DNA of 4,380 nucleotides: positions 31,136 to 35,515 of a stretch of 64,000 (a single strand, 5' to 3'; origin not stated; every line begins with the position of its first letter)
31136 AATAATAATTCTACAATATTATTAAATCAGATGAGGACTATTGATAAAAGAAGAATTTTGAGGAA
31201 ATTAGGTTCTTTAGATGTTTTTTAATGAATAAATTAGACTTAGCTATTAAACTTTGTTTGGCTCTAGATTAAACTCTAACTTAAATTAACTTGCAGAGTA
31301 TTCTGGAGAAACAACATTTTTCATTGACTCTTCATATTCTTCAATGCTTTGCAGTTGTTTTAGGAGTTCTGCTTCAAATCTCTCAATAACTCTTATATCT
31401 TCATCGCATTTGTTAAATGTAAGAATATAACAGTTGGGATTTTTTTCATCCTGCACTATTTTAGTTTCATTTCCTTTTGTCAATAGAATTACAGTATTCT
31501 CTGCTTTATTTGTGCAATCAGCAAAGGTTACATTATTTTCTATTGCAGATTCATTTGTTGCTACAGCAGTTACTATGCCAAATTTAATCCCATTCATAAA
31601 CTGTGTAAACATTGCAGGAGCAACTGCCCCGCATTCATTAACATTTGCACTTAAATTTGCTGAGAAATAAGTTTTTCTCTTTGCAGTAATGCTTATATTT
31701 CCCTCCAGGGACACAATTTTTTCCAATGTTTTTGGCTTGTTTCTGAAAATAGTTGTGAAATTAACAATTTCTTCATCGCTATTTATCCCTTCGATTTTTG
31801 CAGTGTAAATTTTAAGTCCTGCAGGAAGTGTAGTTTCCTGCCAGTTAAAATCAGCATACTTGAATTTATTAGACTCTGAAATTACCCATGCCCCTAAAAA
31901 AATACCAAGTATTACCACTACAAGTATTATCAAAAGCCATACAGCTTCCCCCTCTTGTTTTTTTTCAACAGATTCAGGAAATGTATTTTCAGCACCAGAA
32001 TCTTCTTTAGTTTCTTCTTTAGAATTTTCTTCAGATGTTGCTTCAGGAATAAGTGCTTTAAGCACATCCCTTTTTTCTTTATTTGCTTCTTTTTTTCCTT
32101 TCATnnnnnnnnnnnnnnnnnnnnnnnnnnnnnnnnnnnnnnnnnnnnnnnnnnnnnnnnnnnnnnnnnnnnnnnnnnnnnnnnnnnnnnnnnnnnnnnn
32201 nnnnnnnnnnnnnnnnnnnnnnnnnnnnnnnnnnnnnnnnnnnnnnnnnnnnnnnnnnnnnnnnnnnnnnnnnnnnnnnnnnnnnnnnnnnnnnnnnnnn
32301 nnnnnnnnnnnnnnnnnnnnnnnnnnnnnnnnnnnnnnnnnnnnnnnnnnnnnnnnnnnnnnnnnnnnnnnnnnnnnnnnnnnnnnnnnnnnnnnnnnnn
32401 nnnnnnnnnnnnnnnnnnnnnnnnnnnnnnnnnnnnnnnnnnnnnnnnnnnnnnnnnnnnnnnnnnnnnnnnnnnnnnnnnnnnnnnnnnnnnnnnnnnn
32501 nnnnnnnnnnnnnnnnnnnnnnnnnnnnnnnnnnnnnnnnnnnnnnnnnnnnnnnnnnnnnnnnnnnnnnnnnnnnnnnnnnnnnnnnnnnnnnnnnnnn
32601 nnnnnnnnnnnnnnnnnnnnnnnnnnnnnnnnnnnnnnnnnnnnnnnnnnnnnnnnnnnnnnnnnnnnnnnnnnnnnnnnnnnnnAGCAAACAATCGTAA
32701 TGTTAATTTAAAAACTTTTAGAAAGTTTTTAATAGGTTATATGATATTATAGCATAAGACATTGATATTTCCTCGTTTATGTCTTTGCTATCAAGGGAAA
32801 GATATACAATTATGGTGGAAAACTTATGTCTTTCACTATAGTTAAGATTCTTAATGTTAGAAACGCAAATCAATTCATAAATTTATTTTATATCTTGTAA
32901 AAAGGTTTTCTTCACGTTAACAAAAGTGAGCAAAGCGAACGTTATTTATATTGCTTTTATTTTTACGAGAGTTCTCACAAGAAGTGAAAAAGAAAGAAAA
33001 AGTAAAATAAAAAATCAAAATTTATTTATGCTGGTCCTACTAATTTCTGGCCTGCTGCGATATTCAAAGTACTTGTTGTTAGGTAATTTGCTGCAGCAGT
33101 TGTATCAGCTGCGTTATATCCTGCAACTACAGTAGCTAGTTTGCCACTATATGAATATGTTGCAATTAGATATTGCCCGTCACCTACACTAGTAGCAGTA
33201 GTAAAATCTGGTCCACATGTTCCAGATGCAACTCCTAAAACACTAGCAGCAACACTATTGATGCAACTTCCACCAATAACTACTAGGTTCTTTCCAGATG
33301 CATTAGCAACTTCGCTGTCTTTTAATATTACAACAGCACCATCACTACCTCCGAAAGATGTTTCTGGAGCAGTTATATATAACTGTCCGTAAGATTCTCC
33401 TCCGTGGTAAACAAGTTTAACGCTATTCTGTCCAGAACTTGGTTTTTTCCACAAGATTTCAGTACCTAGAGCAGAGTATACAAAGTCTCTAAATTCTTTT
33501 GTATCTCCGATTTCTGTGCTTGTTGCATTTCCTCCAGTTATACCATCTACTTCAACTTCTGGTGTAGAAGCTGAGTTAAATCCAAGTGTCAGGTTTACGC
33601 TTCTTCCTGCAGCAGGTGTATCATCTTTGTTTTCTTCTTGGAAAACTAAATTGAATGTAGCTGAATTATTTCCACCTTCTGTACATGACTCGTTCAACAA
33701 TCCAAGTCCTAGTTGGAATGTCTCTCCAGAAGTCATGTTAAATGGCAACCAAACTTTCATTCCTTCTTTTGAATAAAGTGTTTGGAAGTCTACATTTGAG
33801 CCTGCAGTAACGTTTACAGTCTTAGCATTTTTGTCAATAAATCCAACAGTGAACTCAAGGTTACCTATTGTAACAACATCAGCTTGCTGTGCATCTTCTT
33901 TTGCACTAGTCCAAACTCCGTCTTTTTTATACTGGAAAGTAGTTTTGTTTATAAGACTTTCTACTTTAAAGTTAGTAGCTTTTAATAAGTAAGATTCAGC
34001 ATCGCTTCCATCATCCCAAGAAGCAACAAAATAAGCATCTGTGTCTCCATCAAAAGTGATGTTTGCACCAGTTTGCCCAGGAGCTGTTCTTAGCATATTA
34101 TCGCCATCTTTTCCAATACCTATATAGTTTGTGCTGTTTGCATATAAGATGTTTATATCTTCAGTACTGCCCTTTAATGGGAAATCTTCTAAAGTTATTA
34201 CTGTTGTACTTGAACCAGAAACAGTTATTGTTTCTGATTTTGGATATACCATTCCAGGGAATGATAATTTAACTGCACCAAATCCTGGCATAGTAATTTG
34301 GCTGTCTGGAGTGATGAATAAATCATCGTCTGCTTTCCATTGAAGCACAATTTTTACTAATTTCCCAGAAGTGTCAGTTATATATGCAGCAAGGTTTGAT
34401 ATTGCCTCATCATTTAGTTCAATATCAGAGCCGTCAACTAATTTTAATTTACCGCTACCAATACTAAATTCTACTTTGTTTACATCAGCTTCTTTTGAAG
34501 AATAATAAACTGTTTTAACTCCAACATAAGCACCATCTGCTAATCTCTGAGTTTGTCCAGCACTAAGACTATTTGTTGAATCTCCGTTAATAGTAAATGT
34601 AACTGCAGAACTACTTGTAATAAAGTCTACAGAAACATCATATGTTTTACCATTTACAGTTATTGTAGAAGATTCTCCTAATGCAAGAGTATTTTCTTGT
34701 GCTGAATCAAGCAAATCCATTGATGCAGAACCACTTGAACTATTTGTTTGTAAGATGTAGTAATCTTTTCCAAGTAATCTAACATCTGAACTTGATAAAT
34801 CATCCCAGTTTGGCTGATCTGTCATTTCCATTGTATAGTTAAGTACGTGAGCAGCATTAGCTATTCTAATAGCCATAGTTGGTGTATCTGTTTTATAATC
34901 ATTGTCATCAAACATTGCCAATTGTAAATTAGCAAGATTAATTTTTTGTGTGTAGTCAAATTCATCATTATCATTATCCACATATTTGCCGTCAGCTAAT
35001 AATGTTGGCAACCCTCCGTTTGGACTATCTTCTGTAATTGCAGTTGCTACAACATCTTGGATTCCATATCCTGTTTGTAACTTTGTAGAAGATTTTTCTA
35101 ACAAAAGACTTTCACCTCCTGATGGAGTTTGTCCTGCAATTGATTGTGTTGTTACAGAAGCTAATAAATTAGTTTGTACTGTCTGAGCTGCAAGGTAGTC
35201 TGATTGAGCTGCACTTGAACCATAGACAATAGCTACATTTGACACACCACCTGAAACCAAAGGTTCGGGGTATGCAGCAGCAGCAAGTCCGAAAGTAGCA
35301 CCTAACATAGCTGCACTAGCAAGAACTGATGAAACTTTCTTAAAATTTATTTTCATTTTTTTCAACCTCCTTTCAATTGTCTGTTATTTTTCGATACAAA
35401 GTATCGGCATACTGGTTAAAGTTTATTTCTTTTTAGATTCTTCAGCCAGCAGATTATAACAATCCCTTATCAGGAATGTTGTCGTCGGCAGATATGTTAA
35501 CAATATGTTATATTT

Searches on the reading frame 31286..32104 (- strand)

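Call 43: search_protein_families(library=pfam, proteins=[window:31286-32104:-], max_evalue=0.05)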
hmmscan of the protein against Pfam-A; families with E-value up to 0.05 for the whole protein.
window:31286-32104:- (272 aa): 2 families
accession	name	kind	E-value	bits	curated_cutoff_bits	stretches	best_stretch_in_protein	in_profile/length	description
PF02628.20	COX15-CtaA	-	0.009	15.5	29.9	1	46-98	176-229/322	Cytochrome oxidase assembly protein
PF22320.2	Zona_CL1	-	0.025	14.9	26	0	177-253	36-111/131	Zonadhesin, first cohesin-like domain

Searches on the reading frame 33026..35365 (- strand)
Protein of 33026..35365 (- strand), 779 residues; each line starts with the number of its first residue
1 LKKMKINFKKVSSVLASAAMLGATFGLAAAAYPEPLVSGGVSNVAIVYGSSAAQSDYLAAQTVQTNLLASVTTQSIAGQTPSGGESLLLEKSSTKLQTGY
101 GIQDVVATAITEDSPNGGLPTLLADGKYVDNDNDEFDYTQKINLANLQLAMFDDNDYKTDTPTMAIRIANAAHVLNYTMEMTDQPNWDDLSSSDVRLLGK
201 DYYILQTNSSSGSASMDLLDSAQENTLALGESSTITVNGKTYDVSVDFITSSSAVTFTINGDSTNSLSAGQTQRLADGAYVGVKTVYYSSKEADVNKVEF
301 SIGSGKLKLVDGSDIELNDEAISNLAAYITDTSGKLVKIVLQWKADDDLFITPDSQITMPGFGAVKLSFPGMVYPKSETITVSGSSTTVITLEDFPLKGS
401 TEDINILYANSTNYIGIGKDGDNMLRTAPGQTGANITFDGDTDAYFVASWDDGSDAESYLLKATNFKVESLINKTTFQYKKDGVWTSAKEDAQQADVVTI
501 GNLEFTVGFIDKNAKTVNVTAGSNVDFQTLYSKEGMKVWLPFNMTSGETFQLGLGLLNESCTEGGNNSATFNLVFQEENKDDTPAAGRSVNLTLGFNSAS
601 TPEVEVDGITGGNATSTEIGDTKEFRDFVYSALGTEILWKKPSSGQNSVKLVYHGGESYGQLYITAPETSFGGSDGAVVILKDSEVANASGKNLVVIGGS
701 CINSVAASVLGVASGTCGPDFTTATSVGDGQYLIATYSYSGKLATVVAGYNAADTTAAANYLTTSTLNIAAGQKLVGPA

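Call 10: search_protein_families(library=pfam, proteins=[window:33026-35365:-], max_evalue=0.001)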
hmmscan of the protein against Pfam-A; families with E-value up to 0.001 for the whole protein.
window:33026-35365:- (779 aa): 1 family
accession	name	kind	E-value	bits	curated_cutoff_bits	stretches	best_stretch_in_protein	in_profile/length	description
PF05124.17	S_layer_C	-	3.6e-09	36.9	23.9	1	31-763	4-174/177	S-layer like family, outer domain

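Call 44: search_protein_families(library=ncbifam, proteins=[window:33026-35365:-], max_evalue=0.05)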
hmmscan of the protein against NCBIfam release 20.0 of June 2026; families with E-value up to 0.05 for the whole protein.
window:33026-35365:- (779 aa): 0 families
